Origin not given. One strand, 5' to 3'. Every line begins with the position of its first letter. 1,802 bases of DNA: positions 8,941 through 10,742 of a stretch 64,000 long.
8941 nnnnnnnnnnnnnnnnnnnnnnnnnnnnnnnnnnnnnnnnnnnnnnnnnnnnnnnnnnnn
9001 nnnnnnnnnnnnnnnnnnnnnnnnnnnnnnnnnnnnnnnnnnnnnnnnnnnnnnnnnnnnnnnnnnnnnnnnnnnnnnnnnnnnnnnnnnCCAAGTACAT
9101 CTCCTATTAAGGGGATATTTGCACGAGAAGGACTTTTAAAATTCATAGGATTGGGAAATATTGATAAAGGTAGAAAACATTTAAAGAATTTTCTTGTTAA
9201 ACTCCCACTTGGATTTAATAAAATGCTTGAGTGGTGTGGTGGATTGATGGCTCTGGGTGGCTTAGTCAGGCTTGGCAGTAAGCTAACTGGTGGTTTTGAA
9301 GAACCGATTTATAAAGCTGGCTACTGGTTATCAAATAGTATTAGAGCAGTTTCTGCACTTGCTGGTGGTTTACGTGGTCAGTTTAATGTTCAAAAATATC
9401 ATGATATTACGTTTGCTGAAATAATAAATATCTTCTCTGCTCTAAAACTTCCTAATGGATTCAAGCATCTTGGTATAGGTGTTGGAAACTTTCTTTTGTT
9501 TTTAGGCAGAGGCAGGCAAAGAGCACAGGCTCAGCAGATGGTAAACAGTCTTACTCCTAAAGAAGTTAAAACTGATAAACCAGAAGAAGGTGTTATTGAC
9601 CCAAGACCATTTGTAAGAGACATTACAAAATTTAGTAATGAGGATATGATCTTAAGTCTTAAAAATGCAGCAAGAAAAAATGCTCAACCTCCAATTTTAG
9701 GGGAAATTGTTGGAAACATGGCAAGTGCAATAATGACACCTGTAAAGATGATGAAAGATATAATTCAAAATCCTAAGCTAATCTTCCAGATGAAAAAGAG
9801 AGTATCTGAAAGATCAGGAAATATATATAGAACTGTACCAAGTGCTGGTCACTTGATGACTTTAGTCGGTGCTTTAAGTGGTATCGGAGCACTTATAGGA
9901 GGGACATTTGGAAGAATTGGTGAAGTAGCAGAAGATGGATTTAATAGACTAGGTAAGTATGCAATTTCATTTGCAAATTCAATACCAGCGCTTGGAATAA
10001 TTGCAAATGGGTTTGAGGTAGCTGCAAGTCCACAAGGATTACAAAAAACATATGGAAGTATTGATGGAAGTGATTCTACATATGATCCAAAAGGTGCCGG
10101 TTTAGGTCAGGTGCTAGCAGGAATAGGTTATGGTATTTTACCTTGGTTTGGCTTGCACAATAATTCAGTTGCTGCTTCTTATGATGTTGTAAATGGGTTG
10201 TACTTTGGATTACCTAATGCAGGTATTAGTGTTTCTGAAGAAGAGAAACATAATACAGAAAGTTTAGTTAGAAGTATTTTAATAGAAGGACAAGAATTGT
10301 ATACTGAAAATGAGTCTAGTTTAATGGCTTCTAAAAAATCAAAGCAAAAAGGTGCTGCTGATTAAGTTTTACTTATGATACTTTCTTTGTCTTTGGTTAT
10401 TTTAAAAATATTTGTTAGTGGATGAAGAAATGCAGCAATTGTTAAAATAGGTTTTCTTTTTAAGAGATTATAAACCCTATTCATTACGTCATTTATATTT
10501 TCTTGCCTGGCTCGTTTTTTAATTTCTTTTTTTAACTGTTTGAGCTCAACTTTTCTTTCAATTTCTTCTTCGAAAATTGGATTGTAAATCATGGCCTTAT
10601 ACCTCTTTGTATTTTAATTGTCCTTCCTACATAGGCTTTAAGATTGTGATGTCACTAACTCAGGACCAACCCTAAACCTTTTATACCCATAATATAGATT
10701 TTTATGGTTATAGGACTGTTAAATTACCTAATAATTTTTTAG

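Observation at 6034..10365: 1443-aa orphan protein with coiled coil, HAD-like motif and glycine-zipper C-terminus: candidate secreted effector or pore-former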

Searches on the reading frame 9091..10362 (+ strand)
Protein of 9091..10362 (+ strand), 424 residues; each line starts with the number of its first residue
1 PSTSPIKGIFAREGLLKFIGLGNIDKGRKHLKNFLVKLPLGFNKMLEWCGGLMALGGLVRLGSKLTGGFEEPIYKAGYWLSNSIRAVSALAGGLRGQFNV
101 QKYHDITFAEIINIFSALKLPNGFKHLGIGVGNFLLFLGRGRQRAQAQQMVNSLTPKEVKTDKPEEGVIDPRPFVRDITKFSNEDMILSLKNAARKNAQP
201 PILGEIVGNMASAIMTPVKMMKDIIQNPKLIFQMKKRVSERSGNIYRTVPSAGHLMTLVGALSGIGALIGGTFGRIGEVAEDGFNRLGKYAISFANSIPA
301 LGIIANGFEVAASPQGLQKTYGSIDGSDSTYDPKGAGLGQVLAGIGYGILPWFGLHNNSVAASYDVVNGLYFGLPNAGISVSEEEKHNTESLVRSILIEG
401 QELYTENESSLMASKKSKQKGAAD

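Call 16: find_homologous_proteins(query=A1, max_evalue=0.01)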
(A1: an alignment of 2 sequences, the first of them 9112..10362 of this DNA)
Query A1 (2 sequences) (417 aa, profile of the alignment): 1 proteins with E <= 0.01 among 8000 candidates.
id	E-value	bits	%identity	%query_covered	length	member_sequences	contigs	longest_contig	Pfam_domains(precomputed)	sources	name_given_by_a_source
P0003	2.0e-128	447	49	86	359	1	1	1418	-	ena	-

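Call 27: find_related_loci(query=A1, collection=genome_contigs, flank=10000)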
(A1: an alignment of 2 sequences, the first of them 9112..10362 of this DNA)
Query A1 (417 aa) in genome_contigs; peptide patterns used: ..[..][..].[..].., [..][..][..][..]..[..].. (x = any residue, [..] = any of these).
55 stretches matched a pattern; 1 encode a relative of the query (tblastn E <= 1e-3); 1 distinct loci.
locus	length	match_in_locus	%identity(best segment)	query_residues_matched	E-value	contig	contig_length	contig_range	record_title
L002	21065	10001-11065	46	20-365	5e-95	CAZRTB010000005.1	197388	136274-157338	MAG TPA_asm: uncultured Gammaproteobacteria bacterium isolate SRP150892_co1_95 genome assembly, contig: NODE_34_length_1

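Call 60: predict_structure(alignment_id=A7)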
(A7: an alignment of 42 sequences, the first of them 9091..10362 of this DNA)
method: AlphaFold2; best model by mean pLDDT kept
length: 424 residues; sequences in the alignment: 42
mean_pLDDT: 91.8   pTM: 0.88
mean pLDDT of the five models: 91.8, 90.6, 90.3, 90.2, 89.5
residues with pLDDT >= 90: 363; 70-90: 39; 50-70: 7; < 50: 15
segments of 3 or more residues with pLDDT < 50: 407-418
pLDDT, mean of each block of 10 residues (from residue 1): 79 96 97 94 95 97 93 95 94 86 90 95 90 94 92 91 94 96 95 96 92 95 98 94 92 97 97 94 94 97 96 93 92 97 98 94 96 96 94 92 67 49 50
secondary structure, 60 per line:
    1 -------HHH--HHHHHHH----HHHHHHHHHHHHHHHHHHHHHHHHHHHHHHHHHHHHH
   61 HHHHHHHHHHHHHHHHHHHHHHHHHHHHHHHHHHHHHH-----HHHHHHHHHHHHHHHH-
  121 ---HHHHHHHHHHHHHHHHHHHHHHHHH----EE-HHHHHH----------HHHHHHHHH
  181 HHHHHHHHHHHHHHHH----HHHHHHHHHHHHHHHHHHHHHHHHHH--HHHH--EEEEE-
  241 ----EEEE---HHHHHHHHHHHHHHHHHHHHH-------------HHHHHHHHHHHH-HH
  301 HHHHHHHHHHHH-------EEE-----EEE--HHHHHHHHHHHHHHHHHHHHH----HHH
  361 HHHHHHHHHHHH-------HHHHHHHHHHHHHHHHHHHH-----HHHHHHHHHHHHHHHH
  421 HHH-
elements in order: H13-19 H24-98 H104-119 H124-148 H156-161 H172-196 H201-226 H229-232 E235-239 E245-248 H252-272 H286-297 H299-312 E320-322 E328-330 H333-353 H358-372 H380-399 H405-423

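Call 62: fold_search(model_id=the predicted structure, library=pdb)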
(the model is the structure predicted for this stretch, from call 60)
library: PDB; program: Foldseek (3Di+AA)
matches with E <= 10: 462; with E <= 0.001: 0
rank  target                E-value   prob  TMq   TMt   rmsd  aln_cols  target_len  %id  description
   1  8zw0_D                1.2e-01  0.18  0.12  0.15  22.7       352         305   14  Cryo-EM strcuture of Prostaglandin D2 Receptor DP1 activated by PGD2 (released 2025-05-28)
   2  9g71_A                2.1e-01  0.10  0.12  0.12  31.6       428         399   10  Cryo-EM structure of TTYH2 in complex with lipids in GDN (released 2025-05-21)
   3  4mqx_B                3.4e-01  0.07  0.11  0.10  25.7       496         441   13  CLC-ec1 Fab Complex Cysless A399C-A432C mutant (released 2014-04-16)
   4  6v2j                  4.1e-01  0.08  0.12  0.12  26.4       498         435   13  Crystal structure of ClC-ec1 triple mutant (E113Q, E148Q, E203Q) (released 2020-05-20)
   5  7yrq_B                4.5e-01  0.08  0.11  0.08  24.2       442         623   11  Cryo-EM structure of human Peroxisomal ABC Transporter ABCD1 (released 2023-03-22)
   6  1ots_A                4.9e-01  0.07  0.12  0.12  25.2       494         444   13  Structure of the Escherichia coli ClC Chloride channel and Fab Complex (released 2003-04-15)
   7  9p89_R                5.1e-01  0.16  0.20  0.26  19.6       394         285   11  NTSR1-G11-NTS(8-13) GTP-Bound Complex in the Canonical, AHD Closed State 3DVA Separated 1 (C-Closed-GTP) (released 2026-03-25)
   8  7pkt_R                5.6e-01  0.23  0.18  0.20  20.8       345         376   12  Large subunit of the Chlamydomonas reinhardtii mitoribosome (released 2022-06-15)
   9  6pwc_R                5.6e-01  0.18  0.20  0.24  23.3       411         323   10  A complex structure of arrestin-2 bound to neurotensin receptor 1 (released 2019-12-04)
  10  7yrq_A                5.6e-01  0.08  0.11  0.09  24.9       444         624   13  Cryo-EM structure of human Peroxisomal ABC Transporter ABCD1 (released 2023-03-22)
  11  8qae_A                6.0e-01  0.33  0.18  0.30  22.0       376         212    8  X-ray crystal structure of a de novo designed single-chain antiparallel 6-helix alpha-helical barrel, sc-apCC-6-SLLA (released 2024-07-03)
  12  3e04_D                6.3e-01  0.18  0.18  0.17  18.6       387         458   10  Crystal structure of human fumarate hydratase (released 2008-08-12)
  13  7xec_B                6.3e-01  0.08  0.13  0.11  24.5       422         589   12  Cryo-EM structure of human ABCD1 E630Q in the presence of ATP in inward-facing state 2 (released 2023-03-29)
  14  6adc_A                6.3e-01  0.06  0.11  0.11  25.2       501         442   12  Crystal structure of the E148A mutant CLC-ec1 in the presence of 50mM bromoacetate (released 2019-08-28)
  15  8b21_B                6.3e-01  0.05  0.11  0.07  27.0       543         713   10  Time-resolved structure of K+-dependent Na+-PPase from Thermotoga maritima 0-60-seconds post reaction initiation with  (released 2024-01-17)
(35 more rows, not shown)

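Call 78: search_protein_families(library=ncbifam, proteins=[window:9091-10362:+], max_evalue=0.1)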
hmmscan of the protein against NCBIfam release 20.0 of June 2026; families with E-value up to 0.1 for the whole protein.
window:9091-10362:+ (424 aa): 0 families

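Call 94: fold_search(model_id=the predicted structure, library=viral)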
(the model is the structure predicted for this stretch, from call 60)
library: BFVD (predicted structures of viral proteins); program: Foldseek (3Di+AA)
matches with E <= 10: 269; with E <= 0.001: 0
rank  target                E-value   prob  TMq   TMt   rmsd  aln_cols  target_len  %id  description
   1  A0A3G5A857            1.4e-01  0.38  0.17  0.18  17.2       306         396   13  G-protein coupled receptors family 1 profile domain-containing protein [Hyperionvirus sp.]
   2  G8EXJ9                1.9e-01  0.15  0.12  0.10  22.5       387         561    8  (no name in the UniProt tables at hand)
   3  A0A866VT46            2.7e-01  0.82  0.30  0.39  17.9       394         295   10  G protein coupled receptor 4B [Elephant endotheliotropic herpesvirus 1A]
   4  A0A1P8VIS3            2.8e-01  0.16  0.16  0.19  22.6       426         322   11  G-protein coupled receptor [Murid betaherpesvirus 3]
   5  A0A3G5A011            3.2e-01  0.18  0.14  0.17  23.2       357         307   11  G-protein coupled receptors family 1 profile domain-containing protein [Harvfovirus sp.]
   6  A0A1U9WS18            5.5e-01  0.18  0.16  0.23  17.1       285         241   10  (no name in the UniProt tables at hand)
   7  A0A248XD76            5.8e-01  0.08  0.12  0.05  45.3       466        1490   10  Putative tail tape measure protein [Klebsiella phage YMC16/01/N133_KPN_BP]
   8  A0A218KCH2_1          6.0e-01  0.11  0.12  0.06  31.8       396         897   11  (no name in the UniProt tables at hand)
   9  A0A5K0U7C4            6.5e-01  0.14  0.17  0.22  22.0       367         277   10  Uncharacterized protein [Yasminevirus sp. GU-2018]
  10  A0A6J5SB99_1          7.4e-01  0.13  0.14  0.08  50.5       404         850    9  Intramolecular chaperone auto-processing domain containing protein [uncultured Caudovirales phage]
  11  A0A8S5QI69            7.4e-01  0.07  0.13  0.11  27.6       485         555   12  Minor tail protein [Siphoviridae sp. ctrAT9]
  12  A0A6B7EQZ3            7.4e-01  0.06  0.11  0.10  31.5       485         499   10  (no name in the UniProt tables at hand)
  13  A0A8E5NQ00            8.1e-01  0.06  0.12  0.12  23.9       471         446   11  (no name in the UniProt tables at hand)
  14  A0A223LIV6            8.4e-01  0.07  0.13  0.15  20.8       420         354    9  Uncharacterized protein [Erwinia phage vB_EamM_Joad]
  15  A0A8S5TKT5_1          8.4e-01  0.05  0.12  0.07  23.9       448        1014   12  Helicase [Podoviridae sp. ctz6O13]
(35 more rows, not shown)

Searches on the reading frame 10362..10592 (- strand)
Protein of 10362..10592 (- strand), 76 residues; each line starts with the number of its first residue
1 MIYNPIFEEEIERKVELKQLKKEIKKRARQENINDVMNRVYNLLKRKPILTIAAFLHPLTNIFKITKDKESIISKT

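Call 8: search_protein_families(library=pfam, proteins=[window:10362-10592:-], max_evalue=0.001)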
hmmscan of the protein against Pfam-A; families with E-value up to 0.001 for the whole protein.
window:10362-10592:- (76 aa): 0 families

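Call 77: search_protein_families(library=padloc, proteins=[window:10362-10592:-], max_evalue=0.1)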
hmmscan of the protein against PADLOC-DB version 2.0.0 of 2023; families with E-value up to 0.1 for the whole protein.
window:10362-10592:- (76 aa): 1 family
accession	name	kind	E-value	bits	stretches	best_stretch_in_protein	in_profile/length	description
PDLC00446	JetA1|JetA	-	0.011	12.4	1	8-49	165-208/505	DUF3375 domain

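Call 78: search_protein_families(library=ncbifam, proteins=[window:10362-10592:-], max_evalue=0.1)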
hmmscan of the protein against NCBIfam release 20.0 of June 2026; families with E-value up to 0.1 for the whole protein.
window:10362-10592:- (76 aa): 2 families
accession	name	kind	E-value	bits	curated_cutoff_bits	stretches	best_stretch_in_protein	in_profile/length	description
NF033703.1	transcr_KstR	equivalog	0.055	13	280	1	10-53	62-104/185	cholesterol catabolism transcriptional regulator KstR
TIGR01425.1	SRP54_euk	equivalog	0.091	11.6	576.25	1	5-73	37-103/428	signal recognition particle protein SRP54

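Call 89: find_homologous_proteins(query=window:10362-10592:-, max_evalue=0.01)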
Query window:10362-10592:- (76 aa): 99 proteins with E <= 0.01 among 102 candidates.
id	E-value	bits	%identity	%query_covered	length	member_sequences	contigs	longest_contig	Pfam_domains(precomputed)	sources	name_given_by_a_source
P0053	1.3e-37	144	92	100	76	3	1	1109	-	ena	-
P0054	7.7e-34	132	86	100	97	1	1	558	-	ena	-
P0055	4.1e-27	111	72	99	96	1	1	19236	-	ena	-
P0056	6.2e-27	110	79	92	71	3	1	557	-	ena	-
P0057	1.7e-25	106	71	100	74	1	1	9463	-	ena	-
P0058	1.2e-24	103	63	100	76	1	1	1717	-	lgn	-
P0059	2.1e-24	102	76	92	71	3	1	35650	-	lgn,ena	-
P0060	3.0e-24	102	67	99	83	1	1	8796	-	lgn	-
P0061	3.1e-24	102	68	100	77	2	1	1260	-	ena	-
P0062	3.6e-24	101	73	92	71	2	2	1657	-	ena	-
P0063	4.8e-24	101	66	97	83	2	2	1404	-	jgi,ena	-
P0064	4.9e-24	101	68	100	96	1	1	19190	-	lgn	-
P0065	6.8e-24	101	78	83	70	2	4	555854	-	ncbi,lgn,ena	-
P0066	2.2e-23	99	64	100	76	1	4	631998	-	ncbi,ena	-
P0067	2.5e-23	99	73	92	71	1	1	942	-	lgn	-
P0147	3.6e-11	60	57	84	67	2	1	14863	-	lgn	-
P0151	4.4e-8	51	62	64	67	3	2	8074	-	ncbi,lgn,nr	ncbi:MAG: hypothetical protein HYR97_00945 [Candidatus Melainabacteria bacterium]|nr:hypothetical pr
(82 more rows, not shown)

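Call 90: find_encoding_contigs(protein=P0147, flank=7000, max_places=1)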
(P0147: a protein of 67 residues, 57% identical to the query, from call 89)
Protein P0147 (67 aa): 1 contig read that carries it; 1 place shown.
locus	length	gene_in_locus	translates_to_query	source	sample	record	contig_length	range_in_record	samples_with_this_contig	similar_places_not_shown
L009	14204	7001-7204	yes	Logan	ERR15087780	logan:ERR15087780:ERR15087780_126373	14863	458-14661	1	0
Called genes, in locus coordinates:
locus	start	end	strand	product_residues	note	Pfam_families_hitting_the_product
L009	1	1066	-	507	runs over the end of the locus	?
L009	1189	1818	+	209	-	-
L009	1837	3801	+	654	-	PF04151:PPC (weak)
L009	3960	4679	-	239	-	PF07685:GATase_3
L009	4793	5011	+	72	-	-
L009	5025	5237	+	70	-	-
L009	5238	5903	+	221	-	PF05430:Methyltransf_30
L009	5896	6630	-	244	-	PF01138:RNase_PH, PF03725:RNase_PH_C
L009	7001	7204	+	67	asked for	-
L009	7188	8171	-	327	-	PF02423:OCD_Mu_crystall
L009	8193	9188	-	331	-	PF12256:TcdB_toxin_midN (faint), PF01839:FG-GAP (faint), PF13517:FG-GAP_3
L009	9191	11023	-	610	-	PF10131:PTPS_related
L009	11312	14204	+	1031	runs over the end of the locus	?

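Call 91: find_encoding_contigs(protein=P0151, flank=7000, max_places=1)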
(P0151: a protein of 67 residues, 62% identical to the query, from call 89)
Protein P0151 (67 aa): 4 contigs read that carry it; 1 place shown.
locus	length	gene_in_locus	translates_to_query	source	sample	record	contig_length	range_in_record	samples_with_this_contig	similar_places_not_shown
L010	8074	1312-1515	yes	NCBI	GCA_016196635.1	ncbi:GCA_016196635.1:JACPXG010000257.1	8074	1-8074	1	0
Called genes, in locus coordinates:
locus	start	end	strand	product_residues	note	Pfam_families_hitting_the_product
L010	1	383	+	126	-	PF05430:Methyltransf_30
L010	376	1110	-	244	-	PF01138:RNase_PH, PF03725:RNase_PH_C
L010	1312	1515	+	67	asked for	-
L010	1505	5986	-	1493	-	-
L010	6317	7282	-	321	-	PF02423:OCD_Mu_crystall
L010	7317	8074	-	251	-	?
